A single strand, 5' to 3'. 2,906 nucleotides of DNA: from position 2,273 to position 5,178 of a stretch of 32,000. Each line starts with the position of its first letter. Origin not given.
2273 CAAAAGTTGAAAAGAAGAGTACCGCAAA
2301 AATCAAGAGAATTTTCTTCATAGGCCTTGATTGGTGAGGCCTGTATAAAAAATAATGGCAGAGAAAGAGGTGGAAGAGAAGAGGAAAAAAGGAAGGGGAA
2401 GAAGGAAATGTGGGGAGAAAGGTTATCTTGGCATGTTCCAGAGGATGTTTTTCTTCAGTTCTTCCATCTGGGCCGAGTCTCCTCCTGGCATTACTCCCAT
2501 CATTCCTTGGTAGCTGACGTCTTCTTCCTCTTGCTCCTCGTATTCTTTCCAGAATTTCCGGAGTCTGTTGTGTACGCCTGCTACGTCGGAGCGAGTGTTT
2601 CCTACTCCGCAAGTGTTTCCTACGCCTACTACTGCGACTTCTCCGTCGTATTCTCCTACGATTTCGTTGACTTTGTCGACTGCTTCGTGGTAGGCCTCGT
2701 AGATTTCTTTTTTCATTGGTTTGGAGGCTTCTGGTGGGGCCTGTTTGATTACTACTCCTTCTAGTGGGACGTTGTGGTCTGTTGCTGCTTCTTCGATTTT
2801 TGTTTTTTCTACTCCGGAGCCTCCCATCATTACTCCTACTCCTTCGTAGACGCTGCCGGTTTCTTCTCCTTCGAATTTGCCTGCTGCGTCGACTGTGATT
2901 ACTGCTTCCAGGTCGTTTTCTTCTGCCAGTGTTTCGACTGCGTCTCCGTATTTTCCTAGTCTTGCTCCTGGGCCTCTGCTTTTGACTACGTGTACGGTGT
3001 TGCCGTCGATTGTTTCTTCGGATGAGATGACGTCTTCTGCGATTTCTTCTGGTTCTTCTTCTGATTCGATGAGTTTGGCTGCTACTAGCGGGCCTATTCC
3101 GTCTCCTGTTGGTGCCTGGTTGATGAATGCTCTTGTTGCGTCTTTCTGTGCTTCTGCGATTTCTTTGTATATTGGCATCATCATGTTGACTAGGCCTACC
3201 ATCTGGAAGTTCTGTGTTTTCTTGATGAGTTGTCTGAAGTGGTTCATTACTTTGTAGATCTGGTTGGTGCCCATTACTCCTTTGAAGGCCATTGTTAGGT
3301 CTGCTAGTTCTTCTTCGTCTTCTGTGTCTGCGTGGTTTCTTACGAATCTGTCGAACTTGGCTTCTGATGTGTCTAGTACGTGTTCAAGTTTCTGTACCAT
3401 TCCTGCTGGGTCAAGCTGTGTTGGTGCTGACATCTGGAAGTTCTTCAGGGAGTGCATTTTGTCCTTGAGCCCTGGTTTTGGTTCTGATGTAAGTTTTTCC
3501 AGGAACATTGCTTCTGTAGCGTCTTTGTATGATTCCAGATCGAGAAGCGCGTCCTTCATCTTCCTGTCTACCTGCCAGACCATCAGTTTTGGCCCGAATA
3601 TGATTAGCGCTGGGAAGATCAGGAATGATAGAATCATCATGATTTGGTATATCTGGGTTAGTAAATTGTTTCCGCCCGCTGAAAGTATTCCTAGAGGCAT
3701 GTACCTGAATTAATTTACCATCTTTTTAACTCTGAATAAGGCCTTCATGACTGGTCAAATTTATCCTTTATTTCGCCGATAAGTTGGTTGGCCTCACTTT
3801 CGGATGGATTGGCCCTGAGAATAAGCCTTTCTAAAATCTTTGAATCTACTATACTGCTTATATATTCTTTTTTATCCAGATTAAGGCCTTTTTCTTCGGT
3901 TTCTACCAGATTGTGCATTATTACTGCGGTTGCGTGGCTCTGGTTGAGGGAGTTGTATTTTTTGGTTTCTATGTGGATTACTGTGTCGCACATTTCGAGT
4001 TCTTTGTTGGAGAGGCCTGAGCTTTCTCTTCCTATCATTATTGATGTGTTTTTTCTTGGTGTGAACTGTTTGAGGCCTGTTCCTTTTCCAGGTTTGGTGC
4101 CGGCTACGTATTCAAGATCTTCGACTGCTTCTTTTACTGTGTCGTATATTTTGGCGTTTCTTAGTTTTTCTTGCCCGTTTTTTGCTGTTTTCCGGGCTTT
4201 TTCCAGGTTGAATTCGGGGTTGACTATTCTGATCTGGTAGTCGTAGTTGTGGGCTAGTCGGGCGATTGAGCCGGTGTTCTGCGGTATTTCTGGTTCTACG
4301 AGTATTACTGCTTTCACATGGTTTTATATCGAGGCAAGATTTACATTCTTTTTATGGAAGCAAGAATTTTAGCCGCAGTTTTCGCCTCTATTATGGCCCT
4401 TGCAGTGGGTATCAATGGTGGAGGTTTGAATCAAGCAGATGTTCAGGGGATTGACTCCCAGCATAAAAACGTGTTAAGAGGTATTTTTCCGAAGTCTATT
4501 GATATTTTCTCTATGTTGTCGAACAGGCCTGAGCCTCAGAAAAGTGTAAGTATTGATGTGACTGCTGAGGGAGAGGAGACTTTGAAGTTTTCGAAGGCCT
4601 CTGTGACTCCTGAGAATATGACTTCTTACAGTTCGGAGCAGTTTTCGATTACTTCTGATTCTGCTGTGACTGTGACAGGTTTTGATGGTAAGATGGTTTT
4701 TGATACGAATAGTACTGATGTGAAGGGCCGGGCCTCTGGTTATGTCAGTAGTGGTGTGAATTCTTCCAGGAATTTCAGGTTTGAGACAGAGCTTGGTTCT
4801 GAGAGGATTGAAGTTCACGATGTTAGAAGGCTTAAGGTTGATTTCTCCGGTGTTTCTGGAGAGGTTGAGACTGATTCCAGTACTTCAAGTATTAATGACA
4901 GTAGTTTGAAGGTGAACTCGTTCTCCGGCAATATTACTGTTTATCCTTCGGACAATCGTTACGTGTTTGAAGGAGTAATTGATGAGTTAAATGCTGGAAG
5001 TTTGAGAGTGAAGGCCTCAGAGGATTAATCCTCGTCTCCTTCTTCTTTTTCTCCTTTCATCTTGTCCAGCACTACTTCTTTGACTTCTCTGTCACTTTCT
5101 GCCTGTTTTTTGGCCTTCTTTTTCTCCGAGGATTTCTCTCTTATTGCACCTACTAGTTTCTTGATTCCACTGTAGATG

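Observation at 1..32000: Palindromic hexamer AGGCCT is roughly 10-fold over-represented, in all codon phases and in spacers, often at gene boundaries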

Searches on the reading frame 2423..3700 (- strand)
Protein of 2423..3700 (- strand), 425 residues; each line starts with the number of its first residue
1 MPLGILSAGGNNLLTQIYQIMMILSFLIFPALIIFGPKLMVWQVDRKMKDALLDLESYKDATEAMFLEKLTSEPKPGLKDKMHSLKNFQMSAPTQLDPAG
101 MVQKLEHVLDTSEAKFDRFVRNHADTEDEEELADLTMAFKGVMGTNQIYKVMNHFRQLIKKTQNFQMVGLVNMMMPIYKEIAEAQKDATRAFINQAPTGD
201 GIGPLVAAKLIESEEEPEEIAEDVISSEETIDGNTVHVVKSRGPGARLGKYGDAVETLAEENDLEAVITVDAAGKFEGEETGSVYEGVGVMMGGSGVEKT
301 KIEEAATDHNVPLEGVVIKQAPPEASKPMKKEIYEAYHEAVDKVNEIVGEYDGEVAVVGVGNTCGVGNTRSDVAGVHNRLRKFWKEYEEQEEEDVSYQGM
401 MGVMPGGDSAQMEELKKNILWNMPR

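Call 12: search_protein_families(library=pfam, proteins=[window:2423-3700:-], max_evalue=0.01)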
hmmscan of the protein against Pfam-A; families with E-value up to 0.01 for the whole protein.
window:2423-3700:- (425 aa): 2 families
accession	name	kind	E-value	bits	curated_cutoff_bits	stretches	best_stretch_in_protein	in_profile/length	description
PF23542.1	DUF1512_C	-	3.2e-52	177.4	25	1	199-366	2-174/175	Domain of unknown function (DUF1512) C-terminal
PF07431.17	DUF1512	-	3.8e-32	111.8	25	1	20-193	2-176/177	Protein of unknown function (DUF1512) N-terminal domain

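Call 31: find_encoding_contigs(protein=window:2423-3700:-, flank=10000, max_places=6)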
Protein window:2423-3700:- (425 aa): no gene with exactly this product is on record in the collection.

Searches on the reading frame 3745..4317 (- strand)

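Call 12: search_protein_families(library=pfam, proteins=[window:3745-4317:-], max_evalue=0.01)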
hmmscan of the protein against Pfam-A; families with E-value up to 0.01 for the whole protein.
window:3745-4317:- (190 aa): 1 family
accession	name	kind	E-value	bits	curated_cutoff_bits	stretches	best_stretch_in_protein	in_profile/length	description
PF00588.24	SpoU_methylase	-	1.2e-24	87.4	29.7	1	3-135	3-142/142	SpoU rRNA Methylase family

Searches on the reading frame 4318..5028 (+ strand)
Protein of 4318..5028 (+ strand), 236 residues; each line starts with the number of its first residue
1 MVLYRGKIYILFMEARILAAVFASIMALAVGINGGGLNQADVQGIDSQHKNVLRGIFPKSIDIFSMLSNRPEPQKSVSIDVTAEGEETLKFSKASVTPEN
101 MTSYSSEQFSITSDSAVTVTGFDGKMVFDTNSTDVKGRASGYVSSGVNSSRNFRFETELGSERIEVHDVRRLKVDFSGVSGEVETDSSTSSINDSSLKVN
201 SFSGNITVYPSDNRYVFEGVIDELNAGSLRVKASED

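Call 12: search_protein_families(library=pfam, proteins=[window:4318-5028:+], max_evalue=0.01)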
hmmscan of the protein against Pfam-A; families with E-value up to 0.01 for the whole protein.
window:4318-5028:+ (236 aa): 0 families

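Call 69: find_encoding_contigs(protein=window:4318-5028:+, flank=10000, max_places=4)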
Protein window:4318-5028:+ (236 aa): no gene with exactly this product is on record in the collection.
